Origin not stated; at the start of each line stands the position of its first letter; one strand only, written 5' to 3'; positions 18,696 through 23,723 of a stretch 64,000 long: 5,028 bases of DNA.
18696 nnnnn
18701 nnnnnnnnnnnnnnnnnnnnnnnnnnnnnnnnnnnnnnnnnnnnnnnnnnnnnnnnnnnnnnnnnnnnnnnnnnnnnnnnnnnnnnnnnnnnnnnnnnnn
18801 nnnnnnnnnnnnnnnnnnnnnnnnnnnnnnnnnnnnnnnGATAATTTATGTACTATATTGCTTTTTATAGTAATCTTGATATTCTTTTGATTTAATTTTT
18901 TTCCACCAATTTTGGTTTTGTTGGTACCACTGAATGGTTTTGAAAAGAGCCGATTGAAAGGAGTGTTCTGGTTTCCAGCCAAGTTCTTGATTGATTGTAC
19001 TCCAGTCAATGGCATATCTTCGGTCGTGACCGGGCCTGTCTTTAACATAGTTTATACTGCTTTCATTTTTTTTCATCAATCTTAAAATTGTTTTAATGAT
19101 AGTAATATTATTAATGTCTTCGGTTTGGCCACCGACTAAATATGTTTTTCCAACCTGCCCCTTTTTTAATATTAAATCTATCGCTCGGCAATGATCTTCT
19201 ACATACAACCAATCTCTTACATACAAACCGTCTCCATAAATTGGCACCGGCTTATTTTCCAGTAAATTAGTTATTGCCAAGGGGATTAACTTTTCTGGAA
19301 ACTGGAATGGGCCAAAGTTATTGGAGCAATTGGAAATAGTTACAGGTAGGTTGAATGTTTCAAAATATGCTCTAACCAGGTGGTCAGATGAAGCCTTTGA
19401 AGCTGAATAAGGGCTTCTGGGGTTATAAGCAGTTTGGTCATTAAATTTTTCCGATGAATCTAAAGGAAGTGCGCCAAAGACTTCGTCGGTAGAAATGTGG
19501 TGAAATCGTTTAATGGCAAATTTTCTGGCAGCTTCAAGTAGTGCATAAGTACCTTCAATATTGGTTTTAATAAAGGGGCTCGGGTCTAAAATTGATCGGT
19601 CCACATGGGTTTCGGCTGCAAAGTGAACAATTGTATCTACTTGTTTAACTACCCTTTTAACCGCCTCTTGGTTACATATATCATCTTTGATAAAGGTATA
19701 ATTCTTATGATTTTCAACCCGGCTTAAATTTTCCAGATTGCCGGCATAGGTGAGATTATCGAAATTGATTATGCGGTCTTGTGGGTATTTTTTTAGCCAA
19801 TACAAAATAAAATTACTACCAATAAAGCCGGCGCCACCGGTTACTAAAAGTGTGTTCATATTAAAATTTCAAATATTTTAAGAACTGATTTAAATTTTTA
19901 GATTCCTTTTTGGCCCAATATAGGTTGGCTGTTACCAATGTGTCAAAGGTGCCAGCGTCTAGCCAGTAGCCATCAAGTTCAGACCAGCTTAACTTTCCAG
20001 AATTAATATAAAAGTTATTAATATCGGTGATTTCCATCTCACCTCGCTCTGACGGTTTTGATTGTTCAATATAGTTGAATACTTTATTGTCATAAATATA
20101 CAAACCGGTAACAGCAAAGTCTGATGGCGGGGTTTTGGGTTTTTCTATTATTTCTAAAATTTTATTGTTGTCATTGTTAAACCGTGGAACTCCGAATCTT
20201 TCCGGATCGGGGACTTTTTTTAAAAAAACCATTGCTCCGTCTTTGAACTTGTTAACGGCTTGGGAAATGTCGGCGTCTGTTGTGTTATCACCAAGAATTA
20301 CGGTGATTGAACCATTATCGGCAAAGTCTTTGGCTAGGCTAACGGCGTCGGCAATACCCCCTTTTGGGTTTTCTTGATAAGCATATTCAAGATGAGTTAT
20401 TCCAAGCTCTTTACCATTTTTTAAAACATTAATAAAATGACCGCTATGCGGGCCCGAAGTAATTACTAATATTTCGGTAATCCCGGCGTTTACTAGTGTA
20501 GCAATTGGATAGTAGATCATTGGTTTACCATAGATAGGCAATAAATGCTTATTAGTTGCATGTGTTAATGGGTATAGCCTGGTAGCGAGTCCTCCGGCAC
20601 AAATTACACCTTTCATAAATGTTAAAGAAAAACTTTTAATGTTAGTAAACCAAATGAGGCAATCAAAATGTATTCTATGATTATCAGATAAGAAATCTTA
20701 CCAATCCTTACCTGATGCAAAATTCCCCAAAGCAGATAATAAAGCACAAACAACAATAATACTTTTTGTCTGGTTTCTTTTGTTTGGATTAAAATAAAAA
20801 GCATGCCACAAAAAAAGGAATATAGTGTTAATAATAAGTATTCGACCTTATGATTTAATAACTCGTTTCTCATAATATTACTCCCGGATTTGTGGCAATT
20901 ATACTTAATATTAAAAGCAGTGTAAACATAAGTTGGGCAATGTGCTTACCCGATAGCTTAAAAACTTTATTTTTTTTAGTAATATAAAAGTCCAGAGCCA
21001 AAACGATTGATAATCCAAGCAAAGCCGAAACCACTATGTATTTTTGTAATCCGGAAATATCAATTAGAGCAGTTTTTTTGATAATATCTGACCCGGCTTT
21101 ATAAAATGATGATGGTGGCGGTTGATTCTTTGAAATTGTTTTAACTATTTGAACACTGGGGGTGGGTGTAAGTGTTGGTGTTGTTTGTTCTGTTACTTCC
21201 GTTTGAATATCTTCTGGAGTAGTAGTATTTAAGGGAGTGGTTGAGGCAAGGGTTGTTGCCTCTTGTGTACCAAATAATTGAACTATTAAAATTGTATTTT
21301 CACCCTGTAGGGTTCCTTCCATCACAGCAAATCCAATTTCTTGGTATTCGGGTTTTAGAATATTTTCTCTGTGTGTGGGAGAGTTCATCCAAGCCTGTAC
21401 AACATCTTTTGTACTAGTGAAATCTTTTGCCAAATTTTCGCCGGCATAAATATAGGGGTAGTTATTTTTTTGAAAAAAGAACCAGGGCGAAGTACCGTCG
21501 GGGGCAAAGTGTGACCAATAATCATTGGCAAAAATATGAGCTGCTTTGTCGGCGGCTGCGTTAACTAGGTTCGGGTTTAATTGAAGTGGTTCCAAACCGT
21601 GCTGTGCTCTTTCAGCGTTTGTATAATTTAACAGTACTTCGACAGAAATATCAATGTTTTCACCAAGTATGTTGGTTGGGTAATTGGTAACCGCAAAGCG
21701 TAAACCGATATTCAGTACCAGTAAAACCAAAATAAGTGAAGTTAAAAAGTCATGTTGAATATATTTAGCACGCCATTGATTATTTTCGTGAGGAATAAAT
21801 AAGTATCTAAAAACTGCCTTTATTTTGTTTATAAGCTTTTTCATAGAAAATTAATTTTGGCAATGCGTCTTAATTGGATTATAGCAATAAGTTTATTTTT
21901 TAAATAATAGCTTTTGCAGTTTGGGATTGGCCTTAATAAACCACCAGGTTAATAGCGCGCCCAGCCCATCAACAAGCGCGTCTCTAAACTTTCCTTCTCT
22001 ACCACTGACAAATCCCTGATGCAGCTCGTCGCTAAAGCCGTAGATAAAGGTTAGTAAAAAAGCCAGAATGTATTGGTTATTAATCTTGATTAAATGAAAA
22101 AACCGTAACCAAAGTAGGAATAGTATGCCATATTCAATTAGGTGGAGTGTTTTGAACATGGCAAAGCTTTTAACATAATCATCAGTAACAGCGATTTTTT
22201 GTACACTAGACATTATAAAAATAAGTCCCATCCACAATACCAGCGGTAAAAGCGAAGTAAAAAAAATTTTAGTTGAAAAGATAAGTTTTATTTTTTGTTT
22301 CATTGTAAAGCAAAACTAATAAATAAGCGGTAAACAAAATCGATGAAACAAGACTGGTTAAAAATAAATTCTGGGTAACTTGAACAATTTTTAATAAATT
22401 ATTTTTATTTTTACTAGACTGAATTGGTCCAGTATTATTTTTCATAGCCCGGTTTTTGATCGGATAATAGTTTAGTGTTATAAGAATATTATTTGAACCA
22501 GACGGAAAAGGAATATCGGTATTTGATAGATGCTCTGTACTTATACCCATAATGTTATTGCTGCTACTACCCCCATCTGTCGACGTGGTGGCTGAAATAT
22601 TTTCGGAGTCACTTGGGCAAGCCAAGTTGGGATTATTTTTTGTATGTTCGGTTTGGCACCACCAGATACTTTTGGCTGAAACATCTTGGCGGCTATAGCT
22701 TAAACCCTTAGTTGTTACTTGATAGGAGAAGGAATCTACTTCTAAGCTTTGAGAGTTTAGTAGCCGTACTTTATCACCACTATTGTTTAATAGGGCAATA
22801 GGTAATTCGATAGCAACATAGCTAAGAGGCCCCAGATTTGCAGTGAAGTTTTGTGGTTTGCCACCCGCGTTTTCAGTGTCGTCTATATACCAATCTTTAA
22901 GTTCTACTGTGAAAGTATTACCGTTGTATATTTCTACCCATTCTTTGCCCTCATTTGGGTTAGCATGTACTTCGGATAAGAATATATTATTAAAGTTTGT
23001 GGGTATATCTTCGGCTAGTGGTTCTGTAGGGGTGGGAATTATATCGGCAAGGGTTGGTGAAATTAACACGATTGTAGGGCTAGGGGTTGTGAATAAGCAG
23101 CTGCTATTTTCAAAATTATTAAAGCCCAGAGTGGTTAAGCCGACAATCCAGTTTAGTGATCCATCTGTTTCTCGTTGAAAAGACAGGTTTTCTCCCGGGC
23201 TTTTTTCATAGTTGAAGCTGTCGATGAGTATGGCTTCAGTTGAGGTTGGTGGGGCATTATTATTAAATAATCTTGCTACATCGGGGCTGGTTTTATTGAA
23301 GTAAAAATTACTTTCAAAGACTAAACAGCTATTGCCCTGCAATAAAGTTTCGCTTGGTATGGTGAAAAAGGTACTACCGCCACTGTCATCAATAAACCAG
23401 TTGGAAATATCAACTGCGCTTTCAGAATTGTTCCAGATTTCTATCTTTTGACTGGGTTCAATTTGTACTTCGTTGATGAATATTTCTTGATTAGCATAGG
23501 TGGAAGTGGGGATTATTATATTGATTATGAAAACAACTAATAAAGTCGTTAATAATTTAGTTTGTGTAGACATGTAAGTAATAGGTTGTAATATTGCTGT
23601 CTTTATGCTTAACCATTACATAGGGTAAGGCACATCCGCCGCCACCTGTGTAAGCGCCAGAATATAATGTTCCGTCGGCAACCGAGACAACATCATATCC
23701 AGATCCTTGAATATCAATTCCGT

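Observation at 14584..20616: rmlA-rmlB-rmlD-ugd-uxs-(GT2::GtrA) operon: candidate polyprenyl-phosphate-xylose (Arn-like, amine-free) pathway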

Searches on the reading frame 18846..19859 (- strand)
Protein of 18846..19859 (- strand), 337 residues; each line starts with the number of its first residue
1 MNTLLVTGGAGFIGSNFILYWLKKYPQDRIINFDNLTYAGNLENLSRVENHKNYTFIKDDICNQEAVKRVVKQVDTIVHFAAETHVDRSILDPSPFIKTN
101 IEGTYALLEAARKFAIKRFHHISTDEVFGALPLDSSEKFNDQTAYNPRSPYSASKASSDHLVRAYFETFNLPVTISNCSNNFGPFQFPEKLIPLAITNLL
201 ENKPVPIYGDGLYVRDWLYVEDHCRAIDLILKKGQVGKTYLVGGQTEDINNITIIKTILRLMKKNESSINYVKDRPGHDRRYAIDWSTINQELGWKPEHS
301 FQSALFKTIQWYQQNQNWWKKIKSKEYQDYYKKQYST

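Call 3: search_protein_families(library=pfam, proteins=[window:18846-19859:-])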
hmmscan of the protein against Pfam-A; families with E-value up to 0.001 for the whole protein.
window:18846-19859:- (337 aa): 7 families
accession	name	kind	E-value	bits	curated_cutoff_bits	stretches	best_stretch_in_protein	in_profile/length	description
PF16363.11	GDP_Man_Dehyd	-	5.7e-83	279.6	27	1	5-304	1-328/332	GDP-mannose 4,6 dehydratase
PF01370.27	Epimerase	-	1.8e-65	221.2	20.9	1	5-243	2-240/240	NAD dependent epimerase/dehydratase family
PF01073.25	3Beta_HSD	-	3.7e-19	69.3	22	1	5-226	1-224/280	3-beta hydroxysteroid dehydrogenase/isomerase family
PF02719.21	Polysacc_synt_2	-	6.9e-17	62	20.2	1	4-126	1-130/293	Polysaccharide biosynthesis protein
PF07993.18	NAD_binding_4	-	8.4e-17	61.6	20.1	1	64-179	79-205/258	Male sterility protein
PF04321.23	RmlD_sub_bind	-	3.3e-12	46.5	27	1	4-169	3-143/287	RmlD substrate binding domain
PF13460.12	NAD_binding_10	-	1.1e-06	29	27.2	1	41-164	28-133/184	NAD(P)H-binding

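Call 4: search_protein_families(library=ncbifam, proteins=[window:18846-19859:-])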
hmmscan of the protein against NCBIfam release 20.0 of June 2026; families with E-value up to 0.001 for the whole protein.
window:18846-19859:- (337 aa): 28 families (the best 25 are shown)
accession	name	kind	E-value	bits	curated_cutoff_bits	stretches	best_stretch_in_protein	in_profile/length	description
TIGR01181.1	dTDP_gluc_dehyt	equivalog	4.6e-145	482.7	365.1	1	4-322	2-321/321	dTDP-glucose 4,6-dehydratase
NF007490.0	PRK10084.1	subfamily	6e-122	407.1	649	1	4-335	3-357/361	dTDP-glucose 4,6-dehydratase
NF007582.0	PRK10217.1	equivalog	1.1e-112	376.7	698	1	1-328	1-347/355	dTDP-glucose 4,6-dehydratase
TIGR04180.1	EDH_00030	hypoth_equivalog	6.4e-45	153.5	475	1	5-299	2-296/297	NAD-dependent 4,6-dehydratase LegB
TIGR01179.1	galE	equivalog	4.6e-34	117.7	262.3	1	4-317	2-330/332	UDP-glucose 4-epimerase GalE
TIGR02622.1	CDP_4_6_dhtase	equivalog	8.9e-25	87.5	278.45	1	3-318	6-336/352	CDP-glucose 4,6-dehydratase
NF011728.1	PRK15181.1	equivalog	3.4e-24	85.5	760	1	4-314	18-339/348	Vi polysaccharide biosynthesis UDP-N-acetylglucosaminuronic acid C-4 epimerase TviC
TIGR02197.1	heptose_epim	equivalog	1.2e-21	77.3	274.6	1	4-278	1-274/316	ADP-glyceromanno-heptose 6-epimerase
TIGR03466.1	HpnA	hypoth_equivalog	7.5e-20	71.1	367.65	1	4-262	3-246/327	hopanoid-associated sugar epimerase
NF007956.0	PRK10675.1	subfamily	6.5e-19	68.2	394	1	4-160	3-158/338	UDP-glucose 4-epimerase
NF052578.1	StrlDmthSdmBMthl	equivalog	2.4e-17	63.7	600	1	3-252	2-237/328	sterol demethylase protein SdmB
TIGR03589.1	PseB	equivalog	6.9e-17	61.4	407.75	1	2-138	5-139/324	UDP-N-acetylglucosamine 4,6-dehydratase (inverting)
TIGR01472.1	gmd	equivalog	6.5e-14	51.9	415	1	40-251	40-259/342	GDP-mannose 4,6-dehydratase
NF043036.1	ErythonDh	equivalog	8.5e-14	51.5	325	1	4-165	3-163/321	D-erythronate dehydrogenase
TIGR01746.1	Thioester-redct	subfamily_domain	7.8e-13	48.4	213.35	1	65-178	80-192/371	thioester reductase domain-containing protein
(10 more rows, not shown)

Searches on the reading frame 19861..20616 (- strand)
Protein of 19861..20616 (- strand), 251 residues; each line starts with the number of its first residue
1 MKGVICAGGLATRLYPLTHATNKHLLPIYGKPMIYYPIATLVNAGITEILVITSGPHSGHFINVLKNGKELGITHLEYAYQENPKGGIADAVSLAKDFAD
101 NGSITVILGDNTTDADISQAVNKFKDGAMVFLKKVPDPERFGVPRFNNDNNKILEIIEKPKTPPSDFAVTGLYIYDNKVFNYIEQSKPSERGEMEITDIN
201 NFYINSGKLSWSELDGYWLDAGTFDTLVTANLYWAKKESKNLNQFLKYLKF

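Call 3: search_protein_families(library=pfam, proteins=[window:19861-20616:-])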
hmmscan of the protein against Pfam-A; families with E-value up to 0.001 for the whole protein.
window:19861-20616:- (251 aa): 2 families
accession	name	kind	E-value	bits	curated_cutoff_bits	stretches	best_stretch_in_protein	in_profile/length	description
PF00483.29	NTP_transferase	-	9e-55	186.3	21.2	1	2-233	1-241/245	Nucleotidyl transferase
PF12804.13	NTP_transf_3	-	1e-07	32.7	27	1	3-111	1-96/160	MobA-like NTP transferase domain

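Call 4: search_protein_families(library=ncbifam, proteins=[window:19861-20616:-])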
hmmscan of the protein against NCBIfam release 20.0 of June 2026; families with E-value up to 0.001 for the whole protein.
window:19861-20616:- (251 aa): 27 families (the best 25 are shown)
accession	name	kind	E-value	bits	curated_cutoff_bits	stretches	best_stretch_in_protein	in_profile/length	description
TIGR01207.1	rmlA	equivalog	2.8e-70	236.7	360.65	1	2-234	1-236/286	glucose-1-phosphate thymidylyltransferase RfbA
TIGR01208.1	rmlA_long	equivalog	7.5e-62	209.3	320.25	1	2-233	1-233/353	glucose-1-phosphate thymidylyltransferase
NF012024.0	PRK15480.1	equivalog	4.8e-59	199.9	588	1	2-239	5-245/292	glucose-1-phosphate thymidylyltransferase RfbA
TIGR03992.1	Arch_glmU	subfamily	3.5e-46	157.8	292.1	1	1-238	1-231/393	bifunctional sugar-1-phosphate nucleotidylyltransferase/acetyltransferase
NF041313.1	UDPGP_AglF_Halo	equivalog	8.6e-34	117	400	1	1-223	1-223/234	UTP--glucose-1-phosphate uridylyltransferase AglF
NF041173.1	Sug_nt_acttase_Thmprot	equivalog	9.2e-34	117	600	1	1-238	1-231/405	bifunctional sugar-1-phosphate nucleotidylyltransferase/acetyltransferase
TIGR01099.1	galU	equivalog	3e-29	102.4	326.8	2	75-225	95-256/261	UTP--glucose-1-phosphate uridylyltransferase GalU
NF052502.1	man1P_GTase_Rv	exception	8.6e-24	84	440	1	3-230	3-226/352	mannose-1-phosphate guanylyltransferase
NF045761.1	NAMPUrTaseMurU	equivalog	5.1e-20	72.3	250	1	1-230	1-223/226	N-acetylmuramate alpha-1-phosphate uridylyltransferase MurU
NF003670.0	PRK05293.1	equivalog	3.6e-16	59.1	470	1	3-240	7-264/382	glucose-1-phosphate adenylyltransferase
NF009928.0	PRK13389.1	equivalog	1.6e-15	57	548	2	2-54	10-62/302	UTP--glucose-1-phosphate uridylyltransferase GalU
TIGR02091.1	glgC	equivalog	3.8e-15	55.8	424.9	1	3-243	3-267/364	glucose-1-phosphate adenylyltransferase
NF007516.0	PRK10122.1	equivalog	2.3e-14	53.3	534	1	1-55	4-58/297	UTP--glucose-1-phosphate uridylyltransferase GalF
TIGR02623.1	G1P_cyt_trans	equivalog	2.4e-13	50.1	300.25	2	95-236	113-247/255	glucose-1-phosphate cytidylyltransferase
TIGR01105.1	galF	equivalog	5.1e-13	48.9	659.2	1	1-55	4-58/297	GalU regulator GalF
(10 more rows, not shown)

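Call 69: search_solved_structures(query=window:19861-20616:-, max_evalue=1e-25)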
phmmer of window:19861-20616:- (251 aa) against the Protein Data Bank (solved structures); distinct sequences matched with E-value up to 1e-25: 23.
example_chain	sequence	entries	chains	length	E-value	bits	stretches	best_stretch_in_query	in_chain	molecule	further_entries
3hl3_A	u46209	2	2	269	2.8e-69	236.6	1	1-232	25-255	Glucose-1-phosphate thymidylyltransferase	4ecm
1mc3_A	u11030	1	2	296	6.3e-60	206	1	1-235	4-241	GLUCOSE-1-PHOSPHATE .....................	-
5ify_A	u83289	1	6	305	1.8e-56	194.7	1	2-236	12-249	Glucose-1-phosphate thymidylyltransferase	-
6n0u_A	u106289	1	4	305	2.7e-56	194.1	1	2-236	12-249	Glucose-1-phosphate thymidylyltransferase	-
4ho0_A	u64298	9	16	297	5.4e-56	193.1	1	1-234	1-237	Glucose-1-phosphate thymidylyltransferase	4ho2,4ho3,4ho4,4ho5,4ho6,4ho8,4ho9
1h5r_A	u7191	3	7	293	1.2e-55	191.9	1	2-238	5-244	GLUCOSE-1-PHOSPHATE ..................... | Glucose-1-phosphate thymidylyltransferase 1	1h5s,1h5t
1h5r_B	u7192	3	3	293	1.6e-55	191.6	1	2-238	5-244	GLUCOSE-1-PHOSPHATE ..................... | Glucose-1-phosphate thymidylyltransferase 1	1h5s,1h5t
1h5s_D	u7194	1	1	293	2.9e-55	190.7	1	2-238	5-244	Glucose-1-phosphate thymidylyltransferase 1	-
1h5s_A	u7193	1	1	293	4.1e-55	190.2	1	2-238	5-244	Glucose-1-phosphate thymidylyltransferase 1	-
1iim_A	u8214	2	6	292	1.4e-54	188.5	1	2-238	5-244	glucose-1-phosphate thymidylyltransferase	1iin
3pkq_A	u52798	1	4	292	1.8e-54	188.1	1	2-238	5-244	Glucose-1-phosphate thymidylyltransferase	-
3pkp_A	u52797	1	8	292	1.8e-54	188.1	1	2-238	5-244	Glucose-1-phosphate thymidylyltransferase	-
5ids_A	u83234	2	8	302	4.1e-54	187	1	2-240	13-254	Glucose-1-phosphate thymidylyltransferase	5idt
1mp3_A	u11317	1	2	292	4.4e-54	186.8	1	2-238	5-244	GLUCOSE-1-PHOSPHATE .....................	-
1lvw_A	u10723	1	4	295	4.7e-54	186.7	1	1-233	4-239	glucose-1-phosphate thymidylyltransferase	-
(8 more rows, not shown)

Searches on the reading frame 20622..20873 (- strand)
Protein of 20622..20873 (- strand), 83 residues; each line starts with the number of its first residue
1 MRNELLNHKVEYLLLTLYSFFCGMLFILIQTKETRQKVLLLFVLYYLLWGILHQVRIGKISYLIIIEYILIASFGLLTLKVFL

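Call 3: search_protein_families(library=pfam, proteins=[window:20622-20873:-])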
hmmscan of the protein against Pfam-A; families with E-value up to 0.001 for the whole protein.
window:20622-20873:- (83 aa): 0 families

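Call 4: search_protein_families(library=ncbifam, proteins=[window:20622-20873:-])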
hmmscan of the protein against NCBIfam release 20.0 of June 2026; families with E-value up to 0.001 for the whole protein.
window:20622-20873:- (83 aa): 0 families

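Call 66: search_protein_families(library=pfam, proteins=[window:20622-20873:-], max_evalue=1)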
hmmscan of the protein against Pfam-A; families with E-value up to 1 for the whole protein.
window:20622-20873:- (83 aa): 2 families
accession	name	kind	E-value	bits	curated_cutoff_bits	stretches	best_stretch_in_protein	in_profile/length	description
PF18900.5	DUF5656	-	0.081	12.7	23.3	1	38-79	198-239/242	Protein of unknown function (DUF5656)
PF19982.4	DUF6418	-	0.34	11.5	25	1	13-69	50-106/109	Family of unknown function (DUF6418)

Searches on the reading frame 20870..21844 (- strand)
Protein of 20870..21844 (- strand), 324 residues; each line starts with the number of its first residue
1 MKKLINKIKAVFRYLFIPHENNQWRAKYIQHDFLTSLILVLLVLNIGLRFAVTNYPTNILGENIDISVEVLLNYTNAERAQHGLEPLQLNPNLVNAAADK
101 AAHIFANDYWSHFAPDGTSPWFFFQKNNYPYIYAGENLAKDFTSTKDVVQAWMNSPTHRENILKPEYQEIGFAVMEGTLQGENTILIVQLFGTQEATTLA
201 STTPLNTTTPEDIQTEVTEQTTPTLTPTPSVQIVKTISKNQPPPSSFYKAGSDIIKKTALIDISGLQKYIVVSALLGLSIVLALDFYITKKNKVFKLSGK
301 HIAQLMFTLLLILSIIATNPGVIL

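Call 3: search_protein_families(library=pfam, proteins=[window:20870-21844:-])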
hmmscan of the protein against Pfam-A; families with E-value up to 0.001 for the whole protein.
window:20870-21844:- (324 aa): 1 family
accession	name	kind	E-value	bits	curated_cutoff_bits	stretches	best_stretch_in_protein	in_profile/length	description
PF00188.32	CAP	-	2e-21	77.4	21.1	1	72-182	1-110/117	Cysteine-rich secretory protein family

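Call 4: search_protein_families(library=ncbifam, proteins=[window:20870-21844:-])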
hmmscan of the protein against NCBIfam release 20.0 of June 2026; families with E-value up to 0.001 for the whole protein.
window:20870-21844:- (324 aa): 2 families
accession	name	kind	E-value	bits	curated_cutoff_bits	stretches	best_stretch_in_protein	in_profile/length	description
TIGR02909.1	spore_YkwD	subfamily_domain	9.4e-30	103.1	171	1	71-191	8-125/127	uncharacterized protein, YkwD family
NF052539.1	DivAsocLipDalA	equivalog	3.3e-17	62.9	200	1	71-175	51-155/169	divisome-associated lipoprotein DalA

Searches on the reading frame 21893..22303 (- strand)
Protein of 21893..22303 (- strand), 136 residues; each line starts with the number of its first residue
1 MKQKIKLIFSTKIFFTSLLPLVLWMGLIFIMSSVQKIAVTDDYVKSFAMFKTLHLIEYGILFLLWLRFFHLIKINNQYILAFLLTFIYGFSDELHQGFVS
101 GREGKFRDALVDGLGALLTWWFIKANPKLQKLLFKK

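Call 3: search_protein_families(library=pfam, proteins=[window:21893-22303:-])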
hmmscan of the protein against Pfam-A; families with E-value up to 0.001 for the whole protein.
window:21893-22303:- (136 aa): 1 family
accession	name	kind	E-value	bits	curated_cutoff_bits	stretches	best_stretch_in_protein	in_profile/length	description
PF04892.17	VanZ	-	6.9e-12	46.5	30.1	1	19-124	3-123/126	VanZ like family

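Call 4: search_protein_families(library=ncbifam, proteins=[window:21893-22303:-])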
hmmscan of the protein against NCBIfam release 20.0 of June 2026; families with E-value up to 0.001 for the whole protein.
window:21893-22303:- (136 aa): 1 family
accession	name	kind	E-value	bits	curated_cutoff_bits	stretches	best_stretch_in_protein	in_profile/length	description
NF037970.1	vanZ_1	subfamily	6e-18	65.5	20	1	24-116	1-109/109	VanZ family protein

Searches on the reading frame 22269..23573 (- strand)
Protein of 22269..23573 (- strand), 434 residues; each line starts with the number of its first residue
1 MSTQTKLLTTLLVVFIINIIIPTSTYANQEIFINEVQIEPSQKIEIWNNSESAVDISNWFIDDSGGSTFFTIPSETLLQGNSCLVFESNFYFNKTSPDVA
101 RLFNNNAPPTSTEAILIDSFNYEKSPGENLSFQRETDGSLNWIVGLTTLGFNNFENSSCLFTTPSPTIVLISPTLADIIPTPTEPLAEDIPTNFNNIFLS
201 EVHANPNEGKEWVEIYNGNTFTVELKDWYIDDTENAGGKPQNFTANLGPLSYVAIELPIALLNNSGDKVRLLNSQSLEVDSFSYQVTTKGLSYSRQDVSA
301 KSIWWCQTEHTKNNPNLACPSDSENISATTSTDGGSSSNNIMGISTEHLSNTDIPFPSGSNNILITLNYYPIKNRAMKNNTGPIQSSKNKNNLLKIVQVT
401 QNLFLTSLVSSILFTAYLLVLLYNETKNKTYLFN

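Call 3: search_protein_families(library=pfam, proteins=[window:22269-23573:-])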
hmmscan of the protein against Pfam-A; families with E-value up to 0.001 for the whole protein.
window:22269-23573:- (434 aa): 1 family
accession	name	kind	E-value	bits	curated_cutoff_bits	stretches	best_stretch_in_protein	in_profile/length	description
PF00932.25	LTD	-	1.1e-22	80.9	34.3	2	193-284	4-107/109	Lamin Tail Domain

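Call 4: search_protein_families(library=ncbifam, proteins=[window:22269-23573:-])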
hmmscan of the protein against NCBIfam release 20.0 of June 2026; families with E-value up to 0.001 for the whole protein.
window:22269-23573:- (434 aa): 0 families
